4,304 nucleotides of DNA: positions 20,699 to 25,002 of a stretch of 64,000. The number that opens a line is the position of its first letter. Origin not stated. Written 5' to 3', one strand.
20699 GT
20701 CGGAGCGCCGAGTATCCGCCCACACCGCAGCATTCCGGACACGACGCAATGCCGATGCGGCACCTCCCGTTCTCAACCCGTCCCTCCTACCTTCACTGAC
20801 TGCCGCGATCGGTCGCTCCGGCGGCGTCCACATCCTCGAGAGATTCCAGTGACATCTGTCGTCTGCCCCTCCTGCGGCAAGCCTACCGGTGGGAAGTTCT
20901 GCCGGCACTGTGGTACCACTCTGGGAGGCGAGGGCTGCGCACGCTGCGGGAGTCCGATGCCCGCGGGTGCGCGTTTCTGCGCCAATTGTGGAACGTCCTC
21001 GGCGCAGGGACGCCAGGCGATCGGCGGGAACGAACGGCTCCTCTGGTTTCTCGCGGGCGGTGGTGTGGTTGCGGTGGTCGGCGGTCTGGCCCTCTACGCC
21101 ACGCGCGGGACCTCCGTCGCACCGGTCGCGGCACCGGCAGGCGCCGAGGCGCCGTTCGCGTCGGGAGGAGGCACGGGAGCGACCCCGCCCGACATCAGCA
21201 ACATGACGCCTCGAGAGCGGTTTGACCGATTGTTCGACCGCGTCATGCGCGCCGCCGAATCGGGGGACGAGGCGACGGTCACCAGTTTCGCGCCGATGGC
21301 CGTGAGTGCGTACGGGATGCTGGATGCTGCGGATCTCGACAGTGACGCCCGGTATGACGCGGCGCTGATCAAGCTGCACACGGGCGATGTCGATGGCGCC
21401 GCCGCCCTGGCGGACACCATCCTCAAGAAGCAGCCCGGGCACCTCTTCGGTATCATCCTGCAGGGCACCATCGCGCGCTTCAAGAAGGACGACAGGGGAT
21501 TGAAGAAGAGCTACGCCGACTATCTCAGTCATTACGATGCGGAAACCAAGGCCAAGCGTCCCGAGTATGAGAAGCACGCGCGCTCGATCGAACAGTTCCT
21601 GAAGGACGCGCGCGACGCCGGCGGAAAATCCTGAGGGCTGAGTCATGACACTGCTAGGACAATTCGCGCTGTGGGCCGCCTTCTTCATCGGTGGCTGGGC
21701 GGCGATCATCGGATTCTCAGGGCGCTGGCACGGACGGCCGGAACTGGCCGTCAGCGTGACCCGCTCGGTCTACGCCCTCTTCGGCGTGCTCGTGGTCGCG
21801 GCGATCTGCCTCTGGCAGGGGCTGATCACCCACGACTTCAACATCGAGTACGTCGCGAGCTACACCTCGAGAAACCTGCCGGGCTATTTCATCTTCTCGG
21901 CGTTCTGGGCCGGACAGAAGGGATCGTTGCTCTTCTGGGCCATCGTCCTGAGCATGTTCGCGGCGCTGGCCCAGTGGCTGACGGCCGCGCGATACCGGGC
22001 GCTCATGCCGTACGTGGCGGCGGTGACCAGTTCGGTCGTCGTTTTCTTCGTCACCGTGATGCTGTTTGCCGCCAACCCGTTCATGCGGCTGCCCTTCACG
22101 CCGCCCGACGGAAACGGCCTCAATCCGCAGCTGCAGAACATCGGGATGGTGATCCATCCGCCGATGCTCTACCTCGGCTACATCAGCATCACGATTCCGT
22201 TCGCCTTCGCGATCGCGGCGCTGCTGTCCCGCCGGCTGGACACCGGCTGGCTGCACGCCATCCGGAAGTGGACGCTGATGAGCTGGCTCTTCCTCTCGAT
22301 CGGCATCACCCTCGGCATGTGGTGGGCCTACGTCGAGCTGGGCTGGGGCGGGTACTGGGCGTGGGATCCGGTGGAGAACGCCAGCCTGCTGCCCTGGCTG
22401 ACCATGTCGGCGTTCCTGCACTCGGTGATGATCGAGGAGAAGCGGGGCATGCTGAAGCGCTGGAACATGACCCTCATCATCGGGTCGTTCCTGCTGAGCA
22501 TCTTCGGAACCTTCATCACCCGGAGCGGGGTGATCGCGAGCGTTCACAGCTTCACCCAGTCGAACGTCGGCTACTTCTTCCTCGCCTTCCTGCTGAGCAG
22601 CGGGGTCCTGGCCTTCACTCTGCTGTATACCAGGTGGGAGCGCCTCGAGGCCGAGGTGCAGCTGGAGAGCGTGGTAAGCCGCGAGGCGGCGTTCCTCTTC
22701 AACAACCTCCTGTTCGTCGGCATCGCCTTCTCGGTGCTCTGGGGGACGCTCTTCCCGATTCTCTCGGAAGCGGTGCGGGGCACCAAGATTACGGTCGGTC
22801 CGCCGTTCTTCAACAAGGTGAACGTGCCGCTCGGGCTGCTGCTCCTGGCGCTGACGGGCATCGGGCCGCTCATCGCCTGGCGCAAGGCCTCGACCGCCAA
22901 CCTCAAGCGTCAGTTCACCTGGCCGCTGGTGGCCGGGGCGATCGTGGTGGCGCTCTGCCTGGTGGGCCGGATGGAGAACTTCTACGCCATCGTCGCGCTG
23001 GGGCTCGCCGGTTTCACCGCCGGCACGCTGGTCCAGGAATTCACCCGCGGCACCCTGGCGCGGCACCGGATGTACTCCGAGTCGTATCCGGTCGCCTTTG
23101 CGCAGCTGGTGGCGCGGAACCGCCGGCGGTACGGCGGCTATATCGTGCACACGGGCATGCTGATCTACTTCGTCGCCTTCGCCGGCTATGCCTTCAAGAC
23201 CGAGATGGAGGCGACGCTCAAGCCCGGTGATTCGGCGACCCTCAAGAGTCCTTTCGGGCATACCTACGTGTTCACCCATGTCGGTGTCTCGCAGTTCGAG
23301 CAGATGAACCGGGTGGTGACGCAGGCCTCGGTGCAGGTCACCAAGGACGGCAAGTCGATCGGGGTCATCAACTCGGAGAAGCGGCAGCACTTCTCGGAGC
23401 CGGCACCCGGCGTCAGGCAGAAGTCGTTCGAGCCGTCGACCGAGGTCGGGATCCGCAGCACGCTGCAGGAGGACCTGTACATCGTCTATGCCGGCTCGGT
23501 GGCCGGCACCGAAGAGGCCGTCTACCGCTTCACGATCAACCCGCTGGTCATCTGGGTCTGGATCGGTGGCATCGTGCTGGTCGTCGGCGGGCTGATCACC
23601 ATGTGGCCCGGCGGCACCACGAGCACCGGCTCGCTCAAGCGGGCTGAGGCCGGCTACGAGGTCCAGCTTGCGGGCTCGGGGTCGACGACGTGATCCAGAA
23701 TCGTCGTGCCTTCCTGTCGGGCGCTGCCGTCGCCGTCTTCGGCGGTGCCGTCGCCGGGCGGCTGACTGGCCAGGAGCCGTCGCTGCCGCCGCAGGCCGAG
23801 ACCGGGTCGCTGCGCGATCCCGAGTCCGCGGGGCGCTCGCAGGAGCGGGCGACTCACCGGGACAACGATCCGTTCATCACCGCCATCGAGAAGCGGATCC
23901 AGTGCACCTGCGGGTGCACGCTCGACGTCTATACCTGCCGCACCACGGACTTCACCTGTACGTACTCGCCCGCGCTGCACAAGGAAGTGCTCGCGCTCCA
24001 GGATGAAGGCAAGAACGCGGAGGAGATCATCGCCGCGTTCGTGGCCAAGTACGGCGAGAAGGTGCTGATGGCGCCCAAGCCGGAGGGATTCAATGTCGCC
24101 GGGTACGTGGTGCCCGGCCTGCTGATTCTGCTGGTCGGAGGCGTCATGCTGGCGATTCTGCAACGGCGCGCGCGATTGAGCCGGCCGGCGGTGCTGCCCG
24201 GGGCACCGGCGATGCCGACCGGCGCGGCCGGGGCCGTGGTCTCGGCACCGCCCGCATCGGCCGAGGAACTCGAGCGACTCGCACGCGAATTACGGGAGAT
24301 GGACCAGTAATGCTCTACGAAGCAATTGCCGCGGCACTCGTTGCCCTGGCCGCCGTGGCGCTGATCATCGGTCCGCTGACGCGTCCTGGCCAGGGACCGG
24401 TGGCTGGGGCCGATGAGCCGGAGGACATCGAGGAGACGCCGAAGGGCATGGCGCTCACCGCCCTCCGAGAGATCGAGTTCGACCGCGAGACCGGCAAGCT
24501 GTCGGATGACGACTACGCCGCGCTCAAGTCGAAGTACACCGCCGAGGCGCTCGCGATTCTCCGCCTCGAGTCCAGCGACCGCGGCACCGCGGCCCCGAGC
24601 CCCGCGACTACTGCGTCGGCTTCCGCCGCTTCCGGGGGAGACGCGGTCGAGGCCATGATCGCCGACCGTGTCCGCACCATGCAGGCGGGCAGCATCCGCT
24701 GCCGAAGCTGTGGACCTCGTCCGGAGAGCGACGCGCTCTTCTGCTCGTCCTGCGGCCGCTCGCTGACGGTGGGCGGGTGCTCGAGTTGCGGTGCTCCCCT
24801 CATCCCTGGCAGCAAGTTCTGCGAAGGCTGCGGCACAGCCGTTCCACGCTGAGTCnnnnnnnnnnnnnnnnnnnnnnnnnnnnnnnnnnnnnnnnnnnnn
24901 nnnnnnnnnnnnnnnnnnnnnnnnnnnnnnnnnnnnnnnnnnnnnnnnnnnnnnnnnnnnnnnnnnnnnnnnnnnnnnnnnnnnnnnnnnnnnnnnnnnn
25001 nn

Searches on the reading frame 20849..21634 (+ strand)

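Call 50: search_protein_families(library=pfam, proteins=[window:20849-21634:+], max_evalue=0.01)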
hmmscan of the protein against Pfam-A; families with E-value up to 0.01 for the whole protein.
window:20849-21634:+ (261 aa): 6 families
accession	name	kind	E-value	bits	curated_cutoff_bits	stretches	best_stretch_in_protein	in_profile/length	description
PF12773.13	DZR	-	1.9e-08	34.8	27.3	1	6-48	1-45/45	Double zinc ribbon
PF13240.11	Zn_Ribbon_1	-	1.7e-07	31.3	25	1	30-50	2-22/23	zinc-ribbon domain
PF13248.11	Zn_ribbon_3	-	1e-06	28.4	27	1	4-23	3-24/26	zinc-ribbon domain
PF18912.6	DZR_2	-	0.00039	20.6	27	1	6-47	10-55/56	Double zinc ribbon domain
PF24463.1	DUF7577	-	0.0018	18.3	28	0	30-49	5-24/27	Domain of unknown function (DUF7577)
PF13432.12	TPR_16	-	0.0085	17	32.7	0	159-197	25-63/65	Tetratricopeptide repeat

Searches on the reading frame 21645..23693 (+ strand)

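Call 50: search_protein_families(library=pfam, proteins=[window:21645-23693:+], max_evalue=0.01)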
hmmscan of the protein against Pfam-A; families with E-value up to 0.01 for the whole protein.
window:21645-23693:+ (682 aa): 2 families
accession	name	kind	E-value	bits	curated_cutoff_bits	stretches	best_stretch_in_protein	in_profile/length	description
PF16327.10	CcmF_C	-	1.6e-55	189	28.7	1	314-653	2-320/323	Cytochrome c-type biogenesis protein CcmF C-terminal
PF01578.25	Cytochrom_C_asm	-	1.6e-38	132.9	29.9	1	91-294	4-206/212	Cytochrome C assembly protein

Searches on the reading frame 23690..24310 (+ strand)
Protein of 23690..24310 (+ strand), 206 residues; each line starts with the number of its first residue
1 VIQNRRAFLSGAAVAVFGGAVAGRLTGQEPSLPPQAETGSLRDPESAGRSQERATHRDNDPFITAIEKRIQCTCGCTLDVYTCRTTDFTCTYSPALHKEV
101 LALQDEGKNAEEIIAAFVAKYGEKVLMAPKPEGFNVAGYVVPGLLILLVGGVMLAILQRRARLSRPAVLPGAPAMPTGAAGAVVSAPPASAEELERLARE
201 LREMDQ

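Call 50: search_protein_families(library=pfam, proteins=[window:23690-24310:+], max_evalue=0.01)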
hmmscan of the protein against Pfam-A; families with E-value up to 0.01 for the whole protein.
window:23690-24310:+ (206 aa): 1 family
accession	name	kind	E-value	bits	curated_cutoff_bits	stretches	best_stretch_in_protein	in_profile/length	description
PF03918.19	CcmH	-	6.1e-13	48.7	25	1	49-162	15-122/143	Cytochrome C biogenesis protein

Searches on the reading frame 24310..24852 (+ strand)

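Call 50: search_protein_families(library=pfam, proteins=[window:24310-24852:+], max_evalue=0.01)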
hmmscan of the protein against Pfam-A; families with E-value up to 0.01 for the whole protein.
window:24310-24852:+ (180 aa): 5 families
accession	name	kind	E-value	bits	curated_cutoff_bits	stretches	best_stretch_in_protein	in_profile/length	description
PF12773.13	DZR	-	6.2e-09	36.3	27.3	1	131-175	1-45/45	Double zinc ribbon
PF13240.11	Zn_Ribbon_1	-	1.7e-07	31.2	25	1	157-177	2-22/23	zinc-ribbon domain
PF13248.11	Zn_ribbon_3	-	2.3e-06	27.3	27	1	129-149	3-23/26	zinc-ribbon domain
PF17032.10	Zn_ribbon_15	-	2.5e-05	25.4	28.9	0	128-149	52-73/73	zinc-ribbon family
PF18912.6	DZR_2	-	0.0085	16.3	27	0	130-174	9-55/56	Double zinc ribbon domain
